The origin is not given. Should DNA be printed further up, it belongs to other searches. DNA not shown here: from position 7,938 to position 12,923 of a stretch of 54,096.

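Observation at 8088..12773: Giant (~1,560 aa) modular, extremely charged envelope protein with no function I can assign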

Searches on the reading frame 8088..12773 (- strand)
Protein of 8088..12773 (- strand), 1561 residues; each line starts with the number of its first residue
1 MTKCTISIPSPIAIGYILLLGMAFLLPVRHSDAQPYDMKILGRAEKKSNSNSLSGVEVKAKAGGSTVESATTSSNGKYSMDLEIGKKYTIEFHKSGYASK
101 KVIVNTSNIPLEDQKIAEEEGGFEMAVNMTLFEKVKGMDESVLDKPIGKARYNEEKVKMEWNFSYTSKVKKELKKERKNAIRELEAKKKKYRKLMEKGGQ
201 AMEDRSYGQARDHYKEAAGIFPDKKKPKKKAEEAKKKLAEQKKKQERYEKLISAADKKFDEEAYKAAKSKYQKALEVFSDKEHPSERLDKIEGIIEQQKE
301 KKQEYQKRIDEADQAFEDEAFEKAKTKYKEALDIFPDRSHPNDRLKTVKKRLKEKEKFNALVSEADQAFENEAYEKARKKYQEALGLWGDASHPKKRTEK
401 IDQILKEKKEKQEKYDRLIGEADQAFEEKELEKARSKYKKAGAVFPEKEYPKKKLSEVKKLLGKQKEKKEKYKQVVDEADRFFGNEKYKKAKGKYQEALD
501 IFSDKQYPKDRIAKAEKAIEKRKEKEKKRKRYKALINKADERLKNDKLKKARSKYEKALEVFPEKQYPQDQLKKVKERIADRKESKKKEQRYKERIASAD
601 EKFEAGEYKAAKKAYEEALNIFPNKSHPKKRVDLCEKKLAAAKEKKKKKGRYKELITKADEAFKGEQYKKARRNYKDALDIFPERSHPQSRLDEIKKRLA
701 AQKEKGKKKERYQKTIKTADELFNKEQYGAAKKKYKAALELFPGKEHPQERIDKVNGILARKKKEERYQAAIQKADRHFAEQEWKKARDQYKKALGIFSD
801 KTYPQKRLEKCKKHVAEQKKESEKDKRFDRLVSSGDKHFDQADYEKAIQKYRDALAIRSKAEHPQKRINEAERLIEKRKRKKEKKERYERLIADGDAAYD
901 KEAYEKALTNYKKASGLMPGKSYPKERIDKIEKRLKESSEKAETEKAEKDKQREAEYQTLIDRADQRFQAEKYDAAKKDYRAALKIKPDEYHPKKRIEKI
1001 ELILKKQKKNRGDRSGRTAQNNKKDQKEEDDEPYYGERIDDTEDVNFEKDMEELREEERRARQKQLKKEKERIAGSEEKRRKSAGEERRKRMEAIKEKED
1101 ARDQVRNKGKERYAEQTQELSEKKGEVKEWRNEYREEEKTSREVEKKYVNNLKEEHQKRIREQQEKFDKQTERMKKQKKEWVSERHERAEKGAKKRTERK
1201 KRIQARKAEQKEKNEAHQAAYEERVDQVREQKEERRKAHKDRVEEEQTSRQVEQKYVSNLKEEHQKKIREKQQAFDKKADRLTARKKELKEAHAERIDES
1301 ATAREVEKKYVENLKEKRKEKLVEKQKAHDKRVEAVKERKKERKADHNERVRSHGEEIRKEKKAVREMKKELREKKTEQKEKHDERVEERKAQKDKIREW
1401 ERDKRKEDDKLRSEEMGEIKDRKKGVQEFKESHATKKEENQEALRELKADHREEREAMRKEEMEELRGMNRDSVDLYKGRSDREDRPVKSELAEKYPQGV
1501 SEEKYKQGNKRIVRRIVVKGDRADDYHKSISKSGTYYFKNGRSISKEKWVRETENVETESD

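Call 3: search_protein_families(library=pfam, proteins=[window:8088-12773:-], max_evalue=0.1)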
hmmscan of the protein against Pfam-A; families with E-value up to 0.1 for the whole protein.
window:8088-12773:- (1561 aa): 11 families
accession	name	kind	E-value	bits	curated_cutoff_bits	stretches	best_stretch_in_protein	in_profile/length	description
PF07719.23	TPR_2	-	1.8e-20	71.7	27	3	960-989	4-33/34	Tetratricopeptide repeat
PF13414.12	TPR_11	-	9.2e-11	41.7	26.8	2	835-860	1-26/42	TPR repeat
PF13428.12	TPR_14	-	3.1e-06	27.8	23.5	0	596-624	5-33/44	Tetratricopeptide repeat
PF13620.12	CarboxypepD_reg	-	3.2e-06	27.8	32.3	1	42-102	4-64/82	Carboxypeptidase regulatory-like domain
PF13424.12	TPR_12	-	5.1e-05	23.8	30.1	0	838-859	55-76/77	Tetratricopeptide repeat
PF13715.12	CarbopepD_reg_2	-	0.00017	22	32.2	1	46-120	7-78/88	CarboxypepD_reg-like domain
PF00515.34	TPR_1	-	0.00038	20.6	27.8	1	963-989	7-33/34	Tetratricopeptide repeat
PF13175.12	AAA_15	-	0.00057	20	32.1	1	74-359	69-279/374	AAA ATPase domain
PF17210.9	SdrD_B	-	0.0025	18.4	29.7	1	49-96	20-69/112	SdrD B-like domain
PF14559.12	TPR_19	-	0.065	14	25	0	603-636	2-33/68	Tetratricopeptide repeat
PF10516.15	SHNi-TPR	-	0.087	12.8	21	1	970-987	14-31/38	SHNi-TPR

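Call 4: search_protein_families(library=ncbifam, proteins=[window:8088-12773:-], max_evalue=0.1)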
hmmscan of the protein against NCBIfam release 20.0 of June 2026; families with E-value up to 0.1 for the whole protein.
window:8088-12773:- (1561 aa): 1 family
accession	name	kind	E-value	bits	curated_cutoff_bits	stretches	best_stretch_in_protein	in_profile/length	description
NF042912.1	Amuc_1098_fam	equivalog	2e-11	42.7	750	6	586-739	35-182/805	Amuc_1098 family type IV pilus outer membrane protein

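Call 12: find_homologous_proteins(query=window:8088-12773:-, max_evalue=0.001)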
Query window:8088-12773:- (1561 aa): 496 proteins with E <= 0.001 among 8000 candidates; the best 120 are listed.
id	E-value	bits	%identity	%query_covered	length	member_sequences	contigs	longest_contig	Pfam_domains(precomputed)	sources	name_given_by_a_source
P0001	0.0e+0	3165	100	100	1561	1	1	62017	PF13414.13,PF10952.16,PF13424.13,PF13428.13,PF13620.13,PF07719.24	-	-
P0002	1.1e-295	1003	30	54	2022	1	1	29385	PF13414.13,PF00515.35,PF10952.16,PF07719.24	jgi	-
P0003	1.6e-286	972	29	53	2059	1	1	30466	PF13414.13,PF00515.35,PF10952.16,PF13176.13,PF07719.24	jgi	-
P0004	6.7e-265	901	30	49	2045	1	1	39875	PF13414.13,PF00515.35,PF10952.16,PF07719.24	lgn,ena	-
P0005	2.8e-243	829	29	54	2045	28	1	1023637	PF13414.13,PF00515.35,PF10952.16,PF13176.13,PF07719.24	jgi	jgi:tetratricopeptide (TPR) repeat protein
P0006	2.6e-241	823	29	56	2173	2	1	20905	PF13414.13,PF00515.35,PF10952.16,PF07719.24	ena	-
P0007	4.6e-239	815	33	64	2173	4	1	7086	PF13432.13,PF07719.24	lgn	-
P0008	2.8e-235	803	26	65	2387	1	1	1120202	PF13414.13,PF00515.35,PF10952.16,PF13428.13,PF13181.13,PF07719.24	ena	-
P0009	1.3e-231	791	33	53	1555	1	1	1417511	PF00515.35,PF10952.16,PF13424.13,PF13428.13,PF13620.13,PF13181.13,PF07719.24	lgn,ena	-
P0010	1.5e-228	780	27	61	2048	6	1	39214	PF13414.13,PF00515.35,PF10952.16,PF13424.13,PF13428.13,PF07719.24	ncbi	-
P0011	2.7e-225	770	30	53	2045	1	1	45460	PF10952.16,PF07719.24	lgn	-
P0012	1.1e-224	768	31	63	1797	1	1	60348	PF13414.13,PF00515.35,PF10952.16,PF13424.13,PF13176.13,PF07719.24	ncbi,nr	ncbi:MAG: hypothetical protein KDC84_07235 [Crocinitomicaceae bacterium]|nr:hypothetical protein [Cr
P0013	4.9e-224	765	26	52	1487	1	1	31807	PF14559.13,PF13414.13,PF00515.35,PF13428.13,PF13181.13,PF07719.24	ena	-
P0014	2.0e-222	760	29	47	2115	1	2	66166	PF13414.13,PF07719.24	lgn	-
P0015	1.5e-219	751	28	61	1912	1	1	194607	PF10952.16,PF07719.24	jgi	jgi:hypothetical protein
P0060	2.8e-178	614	26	63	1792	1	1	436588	PF13414.13,PF00515.35,PF10952.16,PF13620.13,PF07719.24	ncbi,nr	ncbi:hypothetical protein O3Q51_05705 [Cryomorphaceae bacterium 1068]|nr:hypothetical protein [Cryom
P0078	1.3e-167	578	30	64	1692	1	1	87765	PF13715.13,PF00515.35,PF10952.16,PF13620.13,PF07719.24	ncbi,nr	ncbi:MAG: hypothetical protein J5I47_05105 [Vicingus serpentipes]|nr:hypothetical protein [Vicingus 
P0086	1.5e-163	565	30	63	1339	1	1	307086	PF10516.16,PF13414.13,PF00515.35,PF10952.16,PF13424.13,PF13176.13,PF13432.13,PF13181.13,PF07719.24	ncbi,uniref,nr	ncbi:hypothetical protein [Luteibaculum oceani]|uniref:Tetratricopeptide repeat protein n=1 Tax=Lute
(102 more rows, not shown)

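Call 15: find_encoding_contigs(protein=P0001, flank=10000, max_places=3)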
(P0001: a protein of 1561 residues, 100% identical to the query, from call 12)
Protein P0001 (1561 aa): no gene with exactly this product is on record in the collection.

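Call 16: find_encoding_contigs(protein=P0060, flank=8000, max_places=2)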
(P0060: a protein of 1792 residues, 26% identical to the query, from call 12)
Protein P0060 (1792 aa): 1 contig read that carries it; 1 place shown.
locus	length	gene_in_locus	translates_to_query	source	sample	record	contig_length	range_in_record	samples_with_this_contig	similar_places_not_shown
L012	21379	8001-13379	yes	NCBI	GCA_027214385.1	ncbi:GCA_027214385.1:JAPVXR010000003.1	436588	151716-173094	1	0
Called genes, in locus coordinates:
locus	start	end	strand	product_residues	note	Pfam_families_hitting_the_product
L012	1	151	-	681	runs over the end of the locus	PF00171:Aldedh, PF01575:MaoC_dehydratas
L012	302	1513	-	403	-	PF00561:Abhydrolase_1 (faint), PF12146:Hydrolase_4, PF12697:Abhydrolase_6, PF02566:OsmC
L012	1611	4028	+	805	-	PF01804:Penicil_amidase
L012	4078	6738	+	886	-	PF26766:Choice_anch_L, PF13585:CHU_C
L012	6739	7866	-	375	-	PF01266:DAO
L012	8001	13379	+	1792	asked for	PF13620:CarboxypepD_reg (faint), PF00515:TPR_1 (faint), PF07719:TPR_2 (faint), PF10952:DUF2753 (faint), PF13414:TPR_11 (faint)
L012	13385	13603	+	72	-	PF00313:CSD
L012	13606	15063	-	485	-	PF17127:DUF5106, PF08534:Redoxin, PF00085:Thioredoxin (faint), PF00578:AhpC-TSA, PF13905:Thioredoxin_8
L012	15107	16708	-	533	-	PF00009:GTP_EFTU, PF01926:MMR_HSR1, PF22042:EF-G_D2, PF16658:RF3_C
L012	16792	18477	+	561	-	PF07995:GSDH, PF18962:Por_Secre_tail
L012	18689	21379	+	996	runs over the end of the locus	PF18911:PKD_4 (weak), PF00801:PKD (faint), PF18981:InlK_D3 (faint), PF13585:CHU_C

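Call 17: find_encoding_contigs(protein=P0078, flank=8000, max_places=2)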
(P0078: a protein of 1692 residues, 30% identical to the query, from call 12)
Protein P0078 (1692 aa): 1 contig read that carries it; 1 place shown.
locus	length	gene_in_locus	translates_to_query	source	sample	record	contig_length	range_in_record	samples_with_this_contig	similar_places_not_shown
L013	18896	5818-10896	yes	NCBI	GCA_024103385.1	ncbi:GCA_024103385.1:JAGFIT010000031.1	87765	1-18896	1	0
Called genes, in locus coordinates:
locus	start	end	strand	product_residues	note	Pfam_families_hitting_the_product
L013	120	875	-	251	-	-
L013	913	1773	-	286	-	PF00809:Pterin_bind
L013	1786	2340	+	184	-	PF07659:DUF1599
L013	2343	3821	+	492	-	PF07681:DoxX (faint)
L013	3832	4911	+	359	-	PF19300:BPD_transp_1_N, PF00528:BPD_transp_1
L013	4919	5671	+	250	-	PF00121:TIM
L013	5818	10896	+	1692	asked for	PF13620:CarboxypepD_reg (faint), PF13715:CarbopepD_reg_2 (faint), PF00515:TPR_1 (faint), PF07719:TPR_2 (faint), PF10952:DUF2753 (faint)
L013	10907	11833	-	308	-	PF00849:PseudoU_synth_2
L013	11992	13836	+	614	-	PF02518:HATPase_c, PF13589:HATPase_c_3, PF01119:DNA_mis_repair, PF08676:MutL_C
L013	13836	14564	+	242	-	PF08551:DUF1751, PF01694:Rhomboid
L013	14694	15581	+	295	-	PF01694:Rhomboid, PF20216:DUF6576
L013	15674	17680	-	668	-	PF00270:DEAD (faint), PF04851:ResIII, PF17757:UvrB_inter, PF27431:UvrB_3rd, PF00271:Helicase_C, PF12344:UvrB, PF02151:UVR (weak)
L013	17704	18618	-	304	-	PF04018:VCA0040-like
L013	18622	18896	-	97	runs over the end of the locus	PF00581:Rhodanese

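Call 18: find_encoding_contigs(protein=P0086, flank=8000, max_places=2)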
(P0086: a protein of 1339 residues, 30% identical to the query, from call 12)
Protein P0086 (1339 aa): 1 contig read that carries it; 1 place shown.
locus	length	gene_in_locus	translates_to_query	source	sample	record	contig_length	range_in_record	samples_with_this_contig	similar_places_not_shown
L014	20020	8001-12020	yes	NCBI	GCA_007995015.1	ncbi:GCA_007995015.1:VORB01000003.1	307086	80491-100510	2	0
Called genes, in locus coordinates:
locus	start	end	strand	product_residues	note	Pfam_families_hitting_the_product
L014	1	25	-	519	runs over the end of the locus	-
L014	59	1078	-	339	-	PF01547:SBP_bac_1, PF13416:SBP_bac_8, PF13531:SBP_bac_11, PF13343:SBP_bac_6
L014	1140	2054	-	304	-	PF01745:IPT, PF01715:IPPT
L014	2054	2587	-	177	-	PF07929:PRiA4_ORF3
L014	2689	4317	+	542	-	PF00005:ABC_tran, PF13304:AAA_21 (faint), PF12848:ABC_tran_Xtn, PF00005:ABC_tran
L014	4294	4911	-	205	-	PF14595:Thioredoxin_9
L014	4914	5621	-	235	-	-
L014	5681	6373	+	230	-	PF01346:FKBP_N, PF00254:FKBP_C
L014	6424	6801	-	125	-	-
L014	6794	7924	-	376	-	PF01266:DAO, PF03486:HI0933_like (faint), PF13738:Pyr_redox_3 (faint)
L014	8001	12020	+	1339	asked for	PF10952:DUF2753 (faint), PF13414:TPR_11 (faint), PF00515:TPR_1 (faint), PF07719:TPR_2 (faint), PF13181:TPR_8 (faint), PF13424:TPR_12 (faint), PF10516:SHNi-TPR (faint), PF13176:TPR_7 (faint), +1 more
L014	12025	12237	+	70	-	-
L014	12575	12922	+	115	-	-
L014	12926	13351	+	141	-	PF13648:Lipocalin_4 (faint)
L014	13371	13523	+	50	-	PF18919:DUF5670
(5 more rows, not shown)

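Call 64: search_solved_structures(query=window:8088-12773:-, max_evalue=0.01)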
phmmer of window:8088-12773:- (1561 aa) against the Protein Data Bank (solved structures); distinct sequences matched with E-value up to 0.01: 0.
